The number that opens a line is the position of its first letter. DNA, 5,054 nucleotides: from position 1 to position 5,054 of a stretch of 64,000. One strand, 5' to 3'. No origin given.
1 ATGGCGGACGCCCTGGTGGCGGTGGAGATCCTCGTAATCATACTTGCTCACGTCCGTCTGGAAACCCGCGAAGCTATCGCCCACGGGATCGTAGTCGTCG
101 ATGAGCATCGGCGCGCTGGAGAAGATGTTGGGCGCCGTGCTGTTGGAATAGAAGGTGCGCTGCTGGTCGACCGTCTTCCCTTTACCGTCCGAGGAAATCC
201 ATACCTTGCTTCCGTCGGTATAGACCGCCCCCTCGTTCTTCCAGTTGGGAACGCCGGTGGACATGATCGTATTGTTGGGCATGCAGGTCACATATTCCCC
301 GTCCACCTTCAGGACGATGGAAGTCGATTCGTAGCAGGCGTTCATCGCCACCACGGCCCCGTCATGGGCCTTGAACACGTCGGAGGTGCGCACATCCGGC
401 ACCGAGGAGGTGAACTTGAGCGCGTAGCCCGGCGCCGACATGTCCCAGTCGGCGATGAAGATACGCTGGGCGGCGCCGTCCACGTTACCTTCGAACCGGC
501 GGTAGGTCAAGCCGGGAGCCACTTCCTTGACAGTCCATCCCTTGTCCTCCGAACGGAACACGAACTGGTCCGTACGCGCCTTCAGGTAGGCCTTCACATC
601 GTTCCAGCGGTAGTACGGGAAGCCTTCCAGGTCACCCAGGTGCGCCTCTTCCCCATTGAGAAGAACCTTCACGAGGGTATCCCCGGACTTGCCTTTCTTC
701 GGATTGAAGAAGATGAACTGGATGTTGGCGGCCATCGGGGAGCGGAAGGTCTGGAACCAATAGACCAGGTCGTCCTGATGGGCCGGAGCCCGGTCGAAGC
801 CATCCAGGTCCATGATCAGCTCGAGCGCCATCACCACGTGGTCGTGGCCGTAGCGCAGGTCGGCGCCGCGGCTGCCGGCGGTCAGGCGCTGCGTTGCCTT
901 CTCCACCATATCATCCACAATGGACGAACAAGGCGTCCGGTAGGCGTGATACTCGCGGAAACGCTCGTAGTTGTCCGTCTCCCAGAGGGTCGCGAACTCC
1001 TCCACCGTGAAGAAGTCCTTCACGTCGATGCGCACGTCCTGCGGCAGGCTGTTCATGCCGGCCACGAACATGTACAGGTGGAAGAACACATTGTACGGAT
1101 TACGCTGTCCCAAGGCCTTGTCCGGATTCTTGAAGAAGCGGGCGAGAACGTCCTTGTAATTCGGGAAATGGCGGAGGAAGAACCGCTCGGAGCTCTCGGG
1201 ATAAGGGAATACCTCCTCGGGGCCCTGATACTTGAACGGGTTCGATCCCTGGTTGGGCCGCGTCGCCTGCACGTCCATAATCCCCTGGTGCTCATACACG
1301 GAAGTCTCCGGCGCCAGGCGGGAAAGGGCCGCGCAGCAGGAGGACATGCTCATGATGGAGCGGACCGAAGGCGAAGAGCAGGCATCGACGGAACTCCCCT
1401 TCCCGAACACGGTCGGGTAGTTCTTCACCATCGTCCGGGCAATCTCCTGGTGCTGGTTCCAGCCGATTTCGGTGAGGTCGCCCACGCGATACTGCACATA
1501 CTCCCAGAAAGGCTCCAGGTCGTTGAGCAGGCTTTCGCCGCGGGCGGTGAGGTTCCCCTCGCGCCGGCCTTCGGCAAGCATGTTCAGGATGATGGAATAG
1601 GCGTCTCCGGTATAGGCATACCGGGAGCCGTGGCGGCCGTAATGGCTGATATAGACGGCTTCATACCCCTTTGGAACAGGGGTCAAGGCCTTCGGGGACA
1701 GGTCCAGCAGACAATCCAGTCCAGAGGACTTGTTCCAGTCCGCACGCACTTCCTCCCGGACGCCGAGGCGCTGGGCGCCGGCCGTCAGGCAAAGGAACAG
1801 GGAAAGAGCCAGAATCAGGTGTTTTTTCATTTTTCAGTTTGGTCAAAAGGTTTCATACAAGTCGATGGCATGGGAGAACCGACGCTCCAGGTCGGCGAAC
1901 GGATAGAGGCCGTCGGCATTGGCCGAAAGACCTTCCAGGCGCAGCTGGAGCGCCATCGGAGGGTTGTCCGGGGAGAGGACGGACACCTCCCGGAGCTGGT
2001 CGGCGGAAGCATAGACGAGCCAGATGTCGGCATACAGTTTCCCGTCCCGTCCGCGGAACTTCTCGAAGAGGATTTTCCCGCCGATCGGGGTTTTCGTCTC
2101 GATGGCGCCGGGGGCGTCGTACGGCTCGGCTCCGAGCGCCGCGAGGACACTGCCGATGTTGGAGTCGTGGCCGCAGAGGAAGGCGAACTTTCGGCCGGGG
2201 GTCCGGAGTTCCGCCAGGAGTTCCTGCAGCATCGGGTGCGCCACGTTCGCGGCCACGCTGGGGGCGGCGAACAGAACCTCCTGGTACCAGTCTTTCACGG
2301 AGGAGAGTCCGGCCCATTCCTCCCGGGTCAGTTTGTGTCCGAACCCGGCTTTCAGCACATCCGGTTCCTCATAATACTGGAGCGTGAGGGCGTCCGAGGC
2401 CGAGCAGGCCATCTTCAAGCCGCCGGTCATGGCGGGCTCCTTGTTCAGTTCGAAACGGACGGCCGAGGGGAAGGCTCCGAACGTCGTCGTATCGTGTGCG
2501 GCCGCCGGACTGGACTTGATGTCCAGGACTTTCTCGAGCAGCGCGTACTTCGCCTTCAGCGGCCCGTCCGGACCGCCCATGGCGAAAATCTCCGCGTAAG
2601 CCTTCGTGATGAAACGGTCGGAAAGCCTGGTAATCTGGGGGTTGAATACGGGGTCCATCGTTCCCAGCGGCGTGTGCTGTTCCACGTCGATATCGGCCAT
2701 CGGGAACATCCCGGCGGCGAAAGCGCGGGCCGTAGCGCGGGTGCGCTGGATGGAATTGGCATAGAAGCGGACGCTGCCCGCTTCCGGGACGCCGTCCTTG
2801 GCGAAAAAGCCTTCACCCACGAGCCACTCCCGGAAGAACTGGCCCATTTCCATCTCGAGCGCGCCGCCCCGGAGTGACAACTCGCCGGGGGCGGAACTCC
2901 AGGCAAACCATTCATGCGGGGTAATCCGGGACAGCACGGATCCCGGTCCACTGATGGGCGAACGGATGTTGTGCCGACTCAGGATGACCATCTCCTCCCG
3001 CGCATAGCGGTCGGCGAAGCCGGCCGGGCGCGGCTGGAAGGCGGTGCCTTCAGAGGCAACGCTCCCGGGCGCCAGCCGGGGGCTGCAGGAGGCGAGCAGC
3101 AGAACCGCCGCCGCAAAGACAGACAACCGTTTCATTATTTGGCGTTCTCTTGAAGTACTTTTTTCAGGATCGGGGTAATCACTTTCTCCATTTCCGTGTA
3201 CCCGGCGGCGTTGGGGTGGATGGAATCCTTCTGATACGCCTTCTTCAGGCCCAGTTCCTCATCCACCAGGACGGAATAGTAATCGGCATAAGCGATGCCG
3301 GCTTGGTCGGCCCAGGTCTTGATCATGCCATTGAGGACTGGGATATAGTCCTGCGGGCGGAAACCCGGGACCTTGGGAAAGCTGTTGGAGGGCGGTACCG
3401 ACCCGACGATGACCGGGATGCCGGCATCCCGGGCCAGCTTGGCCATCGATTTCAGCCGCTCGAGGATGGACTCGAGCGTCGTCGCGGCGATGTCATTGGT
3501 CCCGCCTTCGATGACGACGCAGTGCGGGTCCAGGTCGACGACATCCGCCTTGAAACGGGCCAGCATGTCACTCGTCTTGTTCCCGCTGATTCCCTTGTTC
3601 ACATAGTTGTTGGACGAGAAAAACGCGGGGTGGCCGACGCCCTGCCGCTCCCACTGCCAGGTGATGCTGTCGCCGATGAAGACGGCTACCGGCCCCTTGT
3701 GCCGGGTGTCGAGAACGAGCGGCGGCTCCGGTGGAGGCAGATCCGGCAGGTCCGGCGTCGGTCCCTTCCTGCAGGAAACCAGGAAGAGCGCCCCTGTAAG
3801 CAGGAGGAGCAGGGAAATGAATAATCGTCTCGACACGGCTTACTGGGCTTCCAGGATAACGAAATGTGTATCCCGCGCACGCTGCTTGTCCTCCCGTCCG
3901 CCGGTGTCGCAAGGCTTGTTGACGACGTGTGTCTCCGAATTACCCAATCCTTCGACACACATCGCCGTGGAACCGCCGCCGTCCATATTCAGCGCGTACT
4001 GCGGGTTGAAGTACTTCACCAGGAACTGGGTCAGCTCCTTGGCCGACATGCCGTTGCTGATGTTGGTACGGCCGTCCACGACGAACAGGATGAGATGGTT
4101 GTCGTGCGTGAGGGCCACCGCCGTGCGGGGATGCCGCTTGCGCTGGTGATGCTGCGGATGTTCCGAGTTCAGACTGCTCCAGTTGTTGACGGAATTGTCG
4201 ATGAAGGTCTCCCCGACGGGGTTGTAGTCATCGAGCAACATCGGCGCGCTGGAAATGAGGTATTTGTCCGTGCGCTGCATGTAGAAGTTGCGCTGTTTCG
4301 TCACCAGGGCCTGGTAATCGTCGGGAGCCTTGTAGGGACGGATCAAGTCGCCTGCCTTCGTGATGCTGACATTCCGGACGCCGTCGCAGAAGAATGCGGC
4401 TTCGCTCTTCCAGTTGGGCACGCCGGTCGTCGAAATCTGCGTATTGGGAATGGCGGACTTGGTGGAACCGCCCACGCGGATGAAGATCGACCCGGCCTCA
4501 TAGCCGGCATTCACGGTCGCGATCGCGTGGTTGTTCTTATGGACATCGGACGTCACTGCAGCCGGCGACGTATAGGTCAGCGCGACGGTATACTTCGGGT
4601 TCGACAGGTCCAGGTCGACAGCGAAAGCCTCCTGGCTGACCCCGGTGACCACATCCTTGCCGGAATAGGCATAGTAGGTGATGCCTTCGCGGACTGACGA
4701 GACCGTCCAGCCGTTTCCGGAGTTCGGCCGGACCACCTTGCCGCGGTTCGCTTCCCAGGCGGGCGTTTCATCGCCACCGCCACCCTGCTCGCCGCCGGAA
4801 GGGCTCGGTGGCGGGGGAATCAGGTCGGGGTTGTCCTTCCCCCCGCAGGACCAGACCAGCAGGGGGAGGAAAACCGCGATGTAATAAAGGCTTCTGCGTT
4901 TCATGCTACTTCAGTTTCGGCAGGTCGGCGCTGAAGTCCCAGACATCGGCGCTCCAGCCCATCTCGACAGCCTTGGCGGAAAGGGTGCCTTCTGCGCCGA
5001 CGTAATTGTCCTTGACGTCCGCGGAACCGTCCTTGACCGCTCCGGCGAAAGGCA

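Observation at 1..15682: SusC/D locus whose visible enzymes are phosphatases and phosphodiester glycosidases: candidate phospho-glycan utilisation system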

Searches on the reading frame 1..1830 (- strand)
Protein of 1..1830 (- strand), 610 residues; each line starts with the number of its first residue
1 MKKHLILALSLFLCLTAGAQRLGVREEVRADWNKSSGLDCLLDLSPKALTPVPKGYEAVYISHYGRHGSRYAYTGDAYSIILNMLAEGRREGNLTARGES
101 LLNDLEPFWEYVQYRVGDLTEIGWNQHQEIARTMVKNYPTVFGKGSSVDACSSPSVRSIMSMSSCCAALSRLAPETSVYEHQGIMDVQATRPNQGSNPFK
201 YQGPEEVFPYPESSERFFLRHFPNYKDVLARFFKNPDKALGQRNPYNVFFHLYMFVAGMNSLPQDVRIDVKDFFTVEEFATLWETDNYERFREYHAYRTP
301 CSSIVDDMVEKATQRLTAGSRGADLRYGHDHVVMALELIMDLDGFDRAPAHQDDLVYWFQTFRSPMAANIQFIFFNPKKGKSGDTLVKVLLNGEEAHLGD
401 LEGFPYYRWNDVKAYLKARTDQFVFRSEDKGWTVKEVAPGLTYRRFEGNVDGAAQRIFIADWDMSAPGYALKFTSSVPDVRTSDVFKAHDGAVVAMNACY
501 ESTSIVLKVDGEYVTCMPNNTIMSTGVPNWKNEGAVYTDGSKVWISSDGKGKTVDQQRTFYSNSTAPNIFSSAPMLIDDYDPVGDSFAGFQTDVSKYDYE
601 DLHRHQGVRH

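Call 3: search_protein_families(library=pfam, proteins=[window:1-1830:-], max_evalue=0.01)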
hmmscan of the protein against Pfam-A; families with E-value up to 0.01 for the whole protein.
window:1-1830:- (610 aa): 1 family
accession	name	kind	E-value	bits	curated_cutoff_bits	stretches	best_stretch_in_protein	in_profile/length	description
PF00328.27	His_Phos_2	-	0.0012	18.8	23.6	0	66-169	10-116/354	Histidine phosphatase superfamily (branch 2)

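Call 5: search_protein_families(library=ncbifam, proteins=[window:1-1830:-], max_evalue=0.01)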
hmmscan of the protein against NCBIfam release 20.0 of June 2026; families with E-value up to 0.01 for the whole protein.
window:1-1830:- (610 aa): 0 families

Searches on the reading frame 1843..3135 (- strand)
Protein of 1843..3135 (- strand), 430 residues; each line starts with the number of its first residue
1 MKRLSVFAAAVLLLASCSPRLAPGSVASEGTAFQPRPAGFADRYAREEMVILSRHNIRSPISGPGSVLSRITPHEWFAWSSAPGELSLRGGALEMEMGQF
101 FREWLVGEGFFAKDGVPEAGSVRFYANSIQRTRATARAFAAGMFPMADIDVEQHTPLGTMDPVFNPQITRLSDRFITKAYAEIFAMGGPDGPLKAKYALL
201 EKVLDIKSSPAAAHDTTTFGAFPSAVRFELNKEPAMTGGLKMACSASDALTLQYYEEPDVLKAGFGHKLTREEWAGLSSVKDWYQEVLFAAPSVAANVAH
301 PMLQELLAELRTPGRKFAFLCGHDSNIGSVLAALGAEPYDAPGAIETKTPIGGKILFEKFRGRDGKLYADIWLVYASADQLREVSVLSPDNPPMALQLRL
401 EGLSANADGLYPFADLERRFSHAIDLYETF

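Call 3: search_protein_families(library=pfam, proteins=[window:1843-3135:-], max_evalue=0.01)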
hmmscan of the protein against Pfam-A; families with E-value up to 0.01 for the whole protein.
window:1843-3135:- (430 aa): 1 family
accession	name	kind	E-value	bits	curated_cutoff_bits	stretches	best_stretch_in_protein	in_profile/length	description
PF00328.27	His_Phos_2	-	3.3e-15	56.8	23.6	2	49-148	5-121/354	Histidine phosphatase superfamily (branch 2)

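Call 5: search_protein_families(library=ncbifam, proteins=[window:1843-3135:-], max_evalue=0.01)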
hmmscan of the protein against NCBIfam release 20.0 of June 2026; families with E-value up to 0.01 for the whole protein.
window:1843-3135:- (430 aa): 2 families
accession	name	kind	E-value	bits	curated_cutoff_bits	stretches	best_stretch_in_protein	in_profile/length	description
NF007553.0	PRK10173.1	equivalog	3.9e-96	322.3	425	1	42-422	27-410/413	bifunctional glucose-1-phosphatase/inositol phosphatase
NF007552.0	PRK10172.1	equivalog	3.6e-44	151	585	1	41-415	29-421/436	AppA family phytase/histidine-type acid phosphatase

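Call 71: search_solved_structures(query=window:1843-3135:-, max_evalue=0.00001)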
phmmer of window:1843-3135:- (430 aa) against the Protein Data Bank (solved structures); distinct sequences matched with E-value up to 0.00001: 21.
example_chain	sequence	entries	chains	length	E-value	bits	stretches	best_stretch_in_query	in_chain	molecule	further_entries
3ntl_A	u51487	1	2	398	1.5e-73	251.4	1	43-414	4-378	Acid glucose-1-phosphate phosphatase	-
6rmr_A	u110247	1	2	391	7.5e-73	249.1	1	43-418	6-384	Glucose-1-phosphatase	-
1nt4_A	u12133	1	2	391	1e-72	248.6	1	43-418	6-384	Glucose-1-phosphatase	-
4ars_A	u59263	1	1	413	4.3e-41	144.5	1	37-425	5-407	HISTIDINE ACID PHOSPHATASE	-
4aro_A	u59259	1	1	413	6.9e-41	143.8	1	38-425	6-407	HISTIDINE ACID PHOSPHATASE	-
4aru_A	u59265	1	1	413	9e-41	143.4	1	37-425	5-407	HISTIDINE ACID PHOSPHATASE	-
4tsr_A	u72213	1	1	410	3.7e-37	131.5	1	46-415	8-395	Periplasmic AppA protein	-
1dkm_A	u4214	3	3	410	5.1e-37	131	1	46-415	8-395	PHYTASE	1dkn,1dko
7z1j_A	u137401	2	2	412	2.3e-36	128.9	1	46-415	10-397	Acidphosphatase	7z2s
1dkl_A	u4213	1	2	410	2.4e-36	128.9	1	46-415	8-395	PHYTASE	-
7z2y_A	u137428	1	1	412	3.1e-36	128.4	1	46-415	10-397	Acidphosphatase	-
7z3v_A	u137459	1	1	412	8.2e-36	127.1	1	46-415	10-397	Acidphosphatase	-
1dkp_A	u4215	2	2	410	1.3e-35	126.4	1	46-415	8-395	PHYTASE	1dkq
7z2t_A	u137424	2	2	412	2.9e-35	125.3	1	46-415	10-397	Acidphosphatase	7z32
7z2w_A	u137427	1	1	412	4e-35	124.8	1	46-415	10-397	Acidphosphatase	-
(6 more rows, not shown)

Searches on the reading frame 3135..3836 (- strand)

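Call 3: search_protein_families(library=pfam, proteins=[window:3135-3836:-], max_evalue=0.01)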
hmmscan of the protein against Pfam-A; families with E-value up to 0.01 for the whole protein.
window:3135-3836:- (233 aa): 2 families
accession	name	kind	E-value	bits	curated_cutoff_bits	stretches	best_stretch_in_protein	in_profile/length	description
PF13472.12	Lipase_GDSL_2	-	2.2e-28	100.4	32.9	1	53-213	1-176/178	GDSL-like Lipase/Acylhydrolase family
PF00657.28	Lipase_GDSL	-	9.6e-13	49.2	23.6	1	52-216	2-204/208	GDSL-like Lipase/Acylhydrolase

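Call 5: search_protein_families(library=ncbifam, proteins=[window:3135-3836:-], max_evalue=0.01)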
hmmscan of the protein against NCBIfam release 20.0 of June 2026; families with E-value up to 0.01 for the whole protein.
window:3135-3836:- (233 aa): 3 families
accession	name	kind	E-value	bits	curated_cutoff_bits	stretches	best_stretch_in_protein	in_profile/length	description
NF007819.1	PRK10528.1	equivalog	0.00067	19.4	270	1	77-211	66-191/210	multifunctional acyl-CoA thioesterase I/protease I/lysophospholipase L1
NF045548.1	GDSL_lipase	equivalog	0.0071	15.9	300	0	81-229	91-230/231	Rv0518 family GDSL lipase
NF042968.1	AcxylEst_AxeA1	equivalog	0.0093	14.3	700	0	97-220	337-459/459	acetylxylan esterase AxeA1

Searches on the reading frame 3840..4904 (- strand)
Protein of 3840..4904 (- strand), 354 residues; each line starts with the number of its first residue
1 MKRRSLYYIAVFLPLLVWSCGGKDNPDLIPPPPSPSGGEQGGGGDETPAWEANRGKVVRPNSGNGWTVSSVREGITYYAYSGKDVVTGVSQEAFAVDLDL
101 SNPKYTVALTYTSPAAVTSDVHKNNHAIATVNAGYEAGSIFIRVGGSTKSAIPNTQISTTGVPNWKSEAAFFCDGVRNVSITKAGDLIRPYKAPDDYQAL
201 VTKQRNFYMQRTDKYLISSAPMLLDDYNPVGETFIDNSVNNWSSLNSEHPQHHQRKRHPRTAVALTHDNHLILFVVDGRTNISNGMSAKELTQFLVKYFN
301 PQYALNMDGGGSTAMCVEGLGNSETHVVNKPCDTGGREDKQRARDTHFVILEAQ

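Call 3: search_protein_families(library=pfam, proteins=[window:3840-4904:-], max_evalue=0.01)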
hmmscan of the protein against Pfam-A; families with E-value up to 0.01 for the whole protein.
window:3840-4904:- (354 aa): 1 family
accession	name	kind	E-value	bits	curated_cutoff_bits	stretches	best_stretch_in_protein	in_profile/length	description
PF09992.14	NAGPA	-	8e-24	85.2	25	1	181-341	44-159/169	Phosphodiester glycosidase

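Call 5: search_protein_families(library=ncbifam, proteins=[window:3840-4904:-], max_evalue=0.01)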
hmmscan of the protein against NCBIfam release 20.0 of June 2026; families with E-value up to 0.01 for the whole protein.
window:3840-4904:- (354 aa): 0 families

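Call 31: search_solved_structures(query=window:3840-4904:-, max_evalue=0.1, show_alignments=2)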
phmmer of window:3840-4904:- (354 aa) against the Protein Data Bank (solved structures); distinct sequences matched with E-value up to 0.1: 9.
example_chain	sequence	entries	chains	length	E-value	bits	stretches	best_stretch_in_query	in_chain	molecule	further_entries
6pki_A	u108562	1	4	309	5.1e-06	29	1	217-319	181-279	N-acetylglucosamine-1-phosphodiester alpha-N-acetylglucosaminidase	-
3ohg_A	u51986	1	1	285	5.8e-06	28.8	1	254-333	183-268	Uncharacterized protein from DUF2233 family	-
6pkg_A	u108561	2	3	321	1.8e-05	27.2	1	231-319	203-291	N-acetylglucosamine-1-phosphodiester alpha-N-acetylglucosaminidase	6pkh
6pku_A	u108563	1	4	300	0.00042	22.7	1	259-319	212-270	N-acetylglucosamine-1-phosphodiester alpha-N-acetylglucosaminidase (NAGPA)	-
6pky_A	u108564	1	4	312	0.00051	22.4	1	259-319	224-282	N-acetylglucosamine-1-phosphodiester alpha-N-acetylglucosaminidase (NAGPA)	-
6u11_A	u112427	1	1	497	0.00056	22.3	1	258-320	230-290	EGF-like domain-containing protein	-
6ozd_A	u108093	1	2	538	0.0041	19.4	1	256-319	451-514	Putative exported protein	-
4ue5_B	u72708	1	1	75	0.058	15.7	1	266-309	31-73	SRP14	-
5h3k_A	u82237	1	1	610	0.059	15.6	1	252-319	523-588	Slr0280 protein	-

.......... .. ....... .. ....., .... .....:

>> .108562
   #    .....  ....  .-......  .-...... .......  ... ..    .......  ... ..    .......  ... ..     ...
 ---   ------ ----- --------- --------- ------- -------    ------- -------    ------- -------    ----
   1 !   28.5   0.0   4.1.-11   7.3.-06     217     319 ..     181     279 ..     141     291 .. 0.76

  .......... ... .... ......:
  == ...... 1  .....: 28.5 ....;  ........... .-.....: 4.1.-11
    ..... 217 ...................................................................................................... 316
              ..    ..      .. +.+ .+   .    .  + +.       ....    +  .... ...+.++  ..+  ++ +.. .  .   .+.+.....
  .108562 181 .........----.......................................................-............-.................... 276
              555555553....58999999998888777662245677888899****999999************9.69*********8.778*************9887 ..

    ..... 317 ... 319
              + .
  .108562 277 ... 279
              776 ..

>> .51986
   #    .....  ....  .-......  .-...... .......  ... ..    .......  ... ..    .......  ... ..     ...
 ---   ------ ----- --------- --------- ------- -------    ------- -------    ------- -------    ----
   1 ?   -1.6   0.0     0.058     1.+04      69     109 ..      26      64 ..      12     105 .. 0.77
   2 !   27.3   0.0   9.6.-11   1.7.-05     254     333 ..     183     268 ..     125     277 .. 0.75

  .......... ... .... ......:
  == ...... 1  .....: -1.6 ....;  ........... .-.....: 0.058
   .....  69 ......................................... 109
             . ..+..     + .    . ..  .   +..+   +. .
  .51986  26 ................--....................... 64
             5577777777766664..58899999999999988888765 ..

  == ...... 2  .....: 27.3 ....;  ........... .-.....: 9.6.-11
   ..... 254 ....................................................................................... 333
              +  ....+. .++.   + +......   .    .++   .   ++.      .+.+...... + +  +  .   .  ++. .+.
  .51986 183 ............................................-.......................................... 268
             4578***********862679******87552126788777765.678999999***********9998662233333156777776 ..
